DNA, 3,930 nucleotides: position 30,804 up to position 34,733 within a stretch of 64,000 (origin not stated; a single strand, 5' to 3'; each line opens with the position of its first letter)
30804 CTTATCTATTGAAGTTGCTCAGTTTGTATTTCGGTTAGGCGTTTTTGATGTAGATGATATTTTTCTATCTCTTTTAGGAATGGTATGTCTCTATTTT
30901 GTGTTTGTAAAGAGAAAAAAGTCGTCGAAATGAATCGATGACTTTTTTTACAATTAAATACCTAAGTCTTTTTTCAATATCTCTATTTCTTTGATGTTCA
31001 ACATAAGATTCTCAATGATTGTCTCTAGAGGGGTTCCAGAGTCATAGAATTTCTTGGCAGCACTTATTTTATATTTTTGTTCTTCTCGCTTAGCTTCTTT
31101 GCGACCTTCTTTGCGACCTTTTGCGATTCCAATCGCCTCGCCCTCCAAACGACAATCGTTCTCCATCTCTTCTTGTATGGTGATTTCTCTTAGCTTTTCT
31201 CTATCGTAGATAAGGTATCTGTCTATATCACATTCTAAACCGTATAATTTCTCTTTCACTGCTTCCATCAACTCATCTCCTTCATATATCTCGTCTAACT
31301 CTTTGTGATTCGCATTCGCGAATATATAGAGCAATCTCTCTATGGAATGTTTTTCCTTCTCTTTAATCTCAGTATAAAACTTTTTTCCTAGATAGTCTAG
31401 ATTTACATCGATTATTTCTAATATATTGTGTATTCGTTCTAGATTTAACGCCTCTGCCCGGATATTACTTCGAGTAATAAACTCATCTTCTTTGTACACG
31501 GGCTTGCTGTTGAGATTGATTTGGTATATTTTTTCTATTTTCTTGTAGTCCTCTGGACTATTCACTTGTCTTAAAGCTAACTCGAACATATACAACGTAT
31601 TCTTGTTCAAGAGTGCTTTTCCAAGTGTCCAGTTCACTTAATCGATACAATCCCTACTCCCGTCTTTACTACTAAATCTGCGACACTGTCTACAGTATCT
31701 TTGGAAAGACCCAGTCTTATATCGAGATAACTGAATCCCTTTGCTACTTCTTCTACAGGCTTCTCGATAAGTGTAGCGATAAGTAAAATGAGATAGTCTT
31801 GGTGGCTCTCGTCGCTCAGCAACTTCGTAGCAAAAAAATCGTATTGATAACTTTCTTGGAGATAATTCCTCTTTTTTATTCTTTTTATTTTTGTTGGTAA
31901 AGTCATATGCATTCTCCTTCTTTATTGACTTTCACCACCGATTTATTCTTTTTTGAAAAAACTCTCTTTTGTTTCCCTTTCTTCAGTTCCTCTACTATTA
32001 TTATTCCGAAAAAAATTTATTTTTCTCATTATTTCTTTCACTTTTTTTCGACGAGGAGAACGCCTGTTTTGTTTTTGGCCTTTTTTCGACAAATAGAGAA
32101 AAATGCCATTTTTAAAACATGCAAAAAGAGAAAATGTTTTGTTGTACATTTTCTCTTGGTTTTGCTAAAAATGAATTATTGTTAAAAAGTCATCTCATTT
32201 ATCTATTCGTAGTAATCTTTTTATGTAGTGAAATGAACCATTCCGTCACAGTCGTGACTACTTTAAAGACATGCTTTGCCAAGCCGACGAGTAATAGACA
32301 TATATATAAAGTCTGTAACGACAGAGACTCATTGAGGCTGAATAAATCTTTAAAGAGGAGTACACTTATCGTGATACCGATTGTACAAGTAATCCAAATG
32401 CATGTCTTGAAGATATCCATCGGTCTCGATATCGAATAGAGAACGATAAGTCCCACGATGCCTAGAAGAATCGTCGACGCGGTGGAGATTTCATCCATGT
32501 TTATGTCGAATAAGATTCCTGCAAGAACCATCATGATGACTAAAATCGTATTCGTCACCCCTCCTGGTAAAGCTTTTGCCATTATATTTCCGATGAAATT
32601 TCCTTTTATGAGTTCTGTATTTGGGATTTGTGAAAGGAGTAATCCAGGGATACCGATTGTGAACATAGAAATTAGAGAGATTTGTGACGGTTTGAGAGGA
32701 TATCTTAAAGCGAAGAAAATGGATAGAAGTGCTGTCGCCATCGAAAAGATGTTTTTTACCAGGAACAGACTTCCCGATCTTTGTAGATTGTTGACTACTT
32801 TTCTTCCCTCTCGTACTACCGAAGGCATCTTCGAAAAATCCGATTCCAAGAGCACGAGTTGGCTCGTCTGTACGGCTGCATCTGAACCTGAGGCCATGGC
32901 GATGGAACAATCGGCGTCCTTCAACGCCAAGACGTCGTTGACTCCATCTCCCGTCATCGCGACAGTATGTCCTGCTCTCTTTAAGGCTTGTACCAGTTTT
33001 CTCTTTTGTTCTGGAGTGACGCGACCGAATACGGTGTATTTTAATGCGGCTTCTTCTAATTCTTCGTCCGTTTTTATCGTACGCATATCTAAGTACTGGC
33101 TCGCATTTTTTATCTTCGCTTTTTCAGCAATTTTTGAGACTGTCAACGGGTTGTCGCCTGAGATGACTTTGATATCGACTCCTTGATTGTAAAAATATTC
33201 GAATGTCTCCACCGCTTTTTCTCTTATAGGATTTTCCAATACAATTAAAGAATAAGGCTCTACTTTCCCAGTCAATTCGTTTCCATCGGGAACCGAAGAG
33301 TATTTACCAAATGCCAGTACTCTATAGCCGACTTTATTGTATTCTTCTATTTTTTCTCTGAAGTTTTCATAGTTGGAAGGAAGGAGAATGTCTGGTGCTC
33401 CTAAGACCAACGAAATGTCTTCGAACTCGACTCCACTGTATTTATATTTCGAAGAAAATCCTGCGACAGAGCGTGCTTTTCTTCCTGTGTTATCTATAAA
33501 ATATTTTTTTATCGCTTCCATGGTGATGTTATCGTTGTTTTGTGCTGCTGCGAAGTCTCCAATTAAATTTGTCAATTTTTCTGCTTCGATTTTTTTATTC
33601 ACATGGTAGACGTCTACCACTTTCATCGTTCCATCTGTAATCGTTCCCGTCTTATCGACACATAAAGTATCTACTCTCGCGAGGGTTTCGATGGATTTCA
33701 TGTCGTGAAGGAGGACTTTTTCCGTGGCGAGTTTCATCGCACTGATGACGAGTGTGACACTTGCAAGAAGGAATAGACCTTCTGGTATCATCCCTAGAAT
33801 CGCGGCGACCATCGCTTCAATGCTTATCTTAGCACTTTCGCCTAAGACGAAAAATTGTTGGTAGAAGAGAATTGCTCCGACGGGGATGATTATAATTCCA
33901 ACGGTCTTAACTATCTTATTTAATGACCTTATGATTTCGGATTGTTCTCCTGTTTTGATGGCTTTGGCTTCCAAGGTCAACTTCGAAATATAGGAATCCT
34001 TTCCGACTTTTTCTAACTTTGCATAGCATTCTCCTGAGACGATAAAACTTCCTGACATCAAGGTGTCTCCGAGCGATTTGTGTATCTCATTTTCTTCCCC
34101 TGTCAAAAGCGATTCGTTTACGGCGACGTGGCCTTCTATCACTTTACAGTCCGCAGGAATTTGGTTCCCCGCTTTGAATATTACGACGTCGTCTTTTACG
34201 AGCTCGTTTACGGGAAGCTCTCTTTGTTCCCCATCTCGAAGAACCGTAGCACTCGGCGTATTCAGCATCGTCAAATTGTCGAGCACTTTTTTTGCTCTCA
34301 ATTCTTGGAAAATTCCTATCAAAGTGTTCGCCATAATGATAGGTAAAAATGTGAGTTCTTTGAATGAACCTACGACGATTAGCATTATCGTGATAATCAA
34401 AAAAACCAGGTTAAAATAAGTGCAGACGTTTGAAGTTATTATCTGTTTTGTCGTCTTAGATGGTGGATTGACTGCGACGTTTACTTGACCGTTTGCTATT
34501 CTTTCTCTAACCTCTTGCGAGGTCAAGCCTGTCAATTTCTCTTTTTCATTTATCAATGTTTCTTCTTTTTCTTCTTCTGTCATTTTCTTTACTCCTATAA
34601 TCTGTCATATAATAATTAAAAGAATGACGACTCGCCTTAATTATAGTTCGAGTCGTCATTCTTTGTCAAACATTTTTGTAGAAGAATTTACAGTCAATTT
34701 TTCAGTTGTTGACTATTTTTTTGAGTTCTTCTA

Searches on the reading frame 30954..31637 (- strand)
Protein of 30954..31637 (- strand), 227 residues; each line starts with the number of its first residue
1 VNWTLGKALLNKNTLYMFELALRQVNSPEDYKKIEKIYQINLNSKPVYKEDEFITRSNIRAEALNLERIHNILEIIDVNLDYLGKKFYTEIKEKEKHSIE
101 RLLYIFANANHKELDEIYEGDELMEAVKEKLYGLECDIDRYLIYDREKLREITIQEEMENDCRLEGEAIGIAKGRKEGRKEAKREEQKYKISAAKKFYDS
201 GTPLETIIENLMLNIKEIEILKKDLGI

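Call 23: search_protein_families(library=pfam, proteins=[window:30954-31637:-], max_evalue=0.01)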
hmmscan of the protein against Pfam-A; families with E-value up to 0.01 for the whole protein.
window:30954-31637:- (227 aa): 1 family
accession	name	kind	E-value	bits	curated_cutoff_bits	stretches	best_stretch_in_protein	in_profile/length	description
PF12784.13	PDDEXK_2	-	0.0016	18.7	27.4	1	14-146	86-214/229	PD-(D/E)XK nuclease family transposase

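Call 24: search_protein_families(library=ncbifam, proteins=[window:30954-31637:-], max_evalue=0.01)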
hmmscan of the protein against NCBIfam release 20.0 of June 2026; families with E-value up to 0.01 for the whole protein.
window:30954-31637:- (227 aa): 0 families

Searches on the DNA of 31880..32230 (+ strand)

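Call 11: search_rna_families(source=window, start=31880, end=32230, threshold=evalue, max_evalue=10, show_alignments=2)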
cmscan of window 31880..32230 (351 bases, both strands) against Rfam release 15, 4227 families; matches with E-value up to 10: 9.
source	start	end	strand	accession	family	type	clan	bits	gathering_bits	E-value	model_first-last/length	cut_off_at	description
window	32041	32174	+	RF03532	SQ2397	Cis-reg;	-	21.8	100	0.092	1-243/243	no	Cis-regulator of HTH transcription factor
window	32072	32157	-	RF02060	STnc410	Gene; sRNA;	-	19.4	50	0.045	1-158/158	no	Enterobacterial sRNA STnc410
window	32114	32177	+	RF04060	mir-703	Gene; miRNA;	-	17.2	88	1.5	1-67/67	no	mir-703 microRNA precursor family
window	32060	32110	+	RF02060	STnc410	Gene; sRNA;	-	16.3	50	0.28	1-158/158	no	Enterobacterial sRNA STnc410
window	32098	32165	-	RF01775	RsaOG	Gene; sRNA;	-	15.1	50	7.7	1-147/147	no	RNA S.aureus Orsay G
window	32006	32039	-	RF00900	mir-255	Gene; miRNA;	-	14.8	50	8.7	1-59/59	no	mir-255 microRNA precursor family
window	32015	32123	-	RF01578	RUF1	Gene; sRNA;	-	14.5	70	2.1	1-264/264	no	Plasmodium RNA of unkown function RUF1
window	32002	32062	+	RF02125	JPX_2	Gene; lncRNA;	-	12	48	6.6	1-69/69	no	JPX transcript, XIST activator conserved region 2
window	32038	32073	-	RF03050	RAGATH-25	Gene; sRNA;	-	10.8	49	6.3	1-50/50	no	RAGATH-25 RNA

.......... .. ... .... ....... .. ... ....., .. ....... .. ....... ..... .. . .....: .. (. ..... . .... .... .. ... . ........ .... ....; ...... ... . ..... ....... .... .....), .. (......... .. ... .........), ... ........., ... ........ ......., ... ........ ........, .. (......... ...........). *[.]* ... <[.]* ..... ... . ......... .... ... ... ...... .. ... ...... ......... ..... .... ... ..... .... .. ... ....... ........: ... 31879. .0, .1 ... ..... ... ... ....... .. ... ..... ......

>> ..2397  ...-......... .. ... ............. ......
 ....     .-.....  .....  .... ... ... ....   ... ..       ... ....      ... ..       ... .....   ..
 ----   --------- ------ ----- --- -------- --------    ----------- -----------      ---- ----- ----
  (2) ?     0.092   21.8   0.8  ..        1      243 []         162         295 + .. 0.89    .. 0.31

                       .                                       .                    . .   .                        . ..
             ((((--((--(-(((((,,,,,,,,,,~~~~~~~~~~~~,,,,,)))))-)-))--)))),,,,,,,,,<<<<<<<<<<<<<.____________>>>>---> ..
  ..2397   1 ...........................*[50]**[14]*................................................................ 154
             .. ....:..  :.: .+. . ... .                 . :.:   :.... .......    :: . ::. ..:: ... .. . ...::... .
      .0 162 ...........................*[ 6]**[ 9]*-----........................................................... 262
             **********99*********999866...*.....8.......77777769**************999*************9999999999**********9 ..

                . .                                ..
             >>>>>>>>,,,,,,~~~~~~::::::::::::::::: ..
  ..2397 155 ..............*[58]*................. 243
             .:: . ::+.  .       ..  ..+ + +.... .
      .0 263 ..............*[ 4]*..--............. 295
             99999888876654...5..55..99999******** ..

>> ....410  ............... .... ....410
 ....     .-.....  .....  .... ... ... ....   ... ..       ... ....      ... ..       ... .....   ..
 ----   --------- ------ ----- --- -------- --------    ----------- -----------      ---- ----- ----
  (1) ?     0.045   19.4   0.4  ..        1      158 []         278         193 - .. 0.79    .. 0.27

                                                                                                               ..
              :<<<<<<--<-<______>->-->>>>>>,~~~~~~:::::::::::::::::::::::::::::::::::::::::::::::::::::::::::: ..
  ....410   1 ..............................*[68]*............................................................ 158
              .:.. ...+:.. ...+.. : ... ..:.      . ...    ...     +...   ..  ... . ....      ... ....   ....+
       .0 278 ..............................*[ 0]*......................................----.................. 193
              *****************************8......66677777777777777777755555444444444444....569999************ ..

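Call 34: search_dna_similar(query=window:31950-32200:+, collection=plasmids, mode=distant, max_evalue=0.01)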
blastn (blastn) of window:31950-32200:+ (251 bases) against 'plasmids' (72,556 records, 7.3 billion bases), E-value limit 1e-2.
Records with a match: 1; places in all: 1; records where one place covers at least 80% of the query: 0.
Best place of each record, by identity: 90-95% 1.
By first word of the organism name: Bacillus 1.
By predicted mobility (MOB-suite, as given by PLSDB): mobilizable 1.
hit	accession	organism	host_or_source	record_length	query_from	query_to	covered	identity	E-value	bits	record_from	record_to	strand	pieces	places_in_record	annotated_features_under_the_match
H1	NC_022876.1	Bacillus thuringiensis YBT-1518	-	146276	59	89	12%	93.5%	5e-3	48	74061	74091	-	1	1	NosD domain-containing protein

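Call 35: search_dna_similar(query=window:31950-32200:+, collection=phages, mode=distant, max_evalue=0.01)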
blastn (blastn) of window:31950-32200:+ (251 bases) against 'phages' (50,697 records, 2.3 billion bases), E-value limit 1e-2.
No match.

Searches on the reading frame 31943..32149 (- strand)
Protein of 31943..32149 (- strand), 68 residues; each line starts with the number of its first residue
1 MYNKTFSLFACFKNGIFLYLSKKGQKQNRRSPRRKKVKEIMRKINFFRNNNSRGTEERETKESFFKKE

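Call 23: search_protein_families(library=pfam, proteins=[window:31943-32149:-], max_evalue=0.01)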
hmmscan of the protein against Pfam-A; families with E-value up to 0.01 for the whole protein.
window:31943-32149:- (68 aa): 1 family
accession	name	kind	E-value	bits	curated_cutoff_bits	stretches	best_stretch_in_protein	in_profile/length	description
PF19645.4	DUF6148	-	0.0078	16.7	27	1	15-58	20-61/74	Family of unknown function (DUF6148)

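Call 24: search_protein_families(library=ncbifam, proteins=[window:31943-32149:-], max_evalue=0.01)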
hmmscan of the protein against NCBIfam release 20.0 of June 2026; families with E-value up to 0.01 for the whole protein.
window:31943-32149:- (68 aa): 0 families

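Call 25: find_homologous_proteins(query=window:31946-32149:-, max_evalue=10)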
Query seq(68 aa) (68 aa): 1 proteins with E <= 10 among 1 candidates.
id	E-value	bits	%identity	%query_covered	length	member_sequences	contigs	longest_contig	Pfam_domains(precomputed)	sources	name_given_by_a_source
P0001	1.4e-35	137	100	100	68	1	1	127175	-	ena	-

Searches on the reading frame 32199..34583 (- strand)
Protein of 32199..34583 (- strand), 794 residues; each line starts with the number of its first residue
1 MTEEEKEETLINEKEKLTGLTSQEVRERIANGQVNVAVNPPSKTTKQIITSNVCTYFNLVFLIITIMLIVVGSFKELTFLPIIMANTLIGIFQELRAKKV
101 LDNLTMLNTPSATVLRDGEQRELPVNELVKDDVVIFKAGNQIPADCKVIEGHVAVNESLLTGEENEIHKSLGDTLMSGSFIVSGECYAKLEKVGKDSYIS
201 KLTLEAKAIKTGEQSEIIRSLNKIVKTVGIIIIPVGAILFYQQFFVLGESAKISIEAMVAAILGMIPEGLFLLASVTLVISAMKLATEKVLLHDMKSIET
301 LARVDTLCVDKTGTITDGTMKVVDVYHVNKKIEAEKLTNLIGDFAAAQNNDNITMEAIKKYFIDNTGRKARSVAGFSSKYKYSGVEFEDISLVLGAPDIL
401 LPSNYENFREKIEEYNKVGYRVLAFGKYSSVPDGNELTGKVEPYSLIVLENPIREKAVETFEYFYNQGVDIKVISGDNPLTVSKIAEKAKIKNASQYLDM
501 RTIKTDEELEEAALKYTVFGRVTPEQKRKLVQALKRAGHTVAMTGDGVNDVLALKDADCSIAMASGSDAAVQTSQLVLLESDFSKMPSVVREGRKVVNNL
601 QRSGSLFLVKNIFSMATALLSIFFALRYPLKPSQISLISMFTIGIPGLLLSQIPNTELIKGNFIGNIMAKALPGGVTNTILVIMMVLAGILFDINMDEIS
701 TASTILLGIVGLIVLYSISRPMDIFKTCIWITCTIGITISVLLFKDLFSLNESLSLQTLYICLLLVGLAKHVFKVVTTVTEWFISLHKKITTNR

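Call 15: find_encoding_contigs(protein=window:32199-34583:-, flank=3000, max_places=6)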
Protein window:32199-34583:- (794 aa): 4 contigs read that carry it; 2 places shown.
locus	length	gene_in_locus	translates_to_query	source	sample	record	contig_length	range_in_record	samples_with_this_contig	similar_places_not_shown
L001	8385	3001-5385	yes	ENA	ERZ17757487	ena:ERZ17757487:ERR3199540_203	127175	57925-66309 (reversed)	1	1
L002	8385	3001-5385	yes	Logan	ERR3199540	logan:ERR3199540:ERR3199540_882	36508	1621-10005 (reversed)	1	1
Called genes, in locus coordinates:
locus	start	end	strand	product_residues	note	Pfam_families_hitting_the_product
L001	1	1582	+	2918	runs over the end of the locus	-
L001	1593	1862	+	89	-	-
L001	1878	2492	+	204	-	-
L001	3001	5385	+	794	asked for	PF00122:E1-E2_ATPase, PF00702:Hydrolase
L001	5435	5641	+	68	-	-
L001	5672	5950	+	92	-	-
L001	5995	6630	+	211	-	-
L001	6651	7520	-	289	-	PF01381:HTH_3, PF12844:HTH_19, PF13560:HTH_31 (weak), PF04892:VanZ-LLP1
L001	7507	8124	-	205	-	-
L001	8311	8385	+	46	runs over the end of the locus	-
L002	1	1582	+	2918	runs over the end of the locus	-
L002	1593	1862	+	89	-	-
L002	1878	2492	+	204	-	-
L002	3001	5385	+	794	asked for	PF00122:E1-E2_ATPase, PF00702:Hydrolase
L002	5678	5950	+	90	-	-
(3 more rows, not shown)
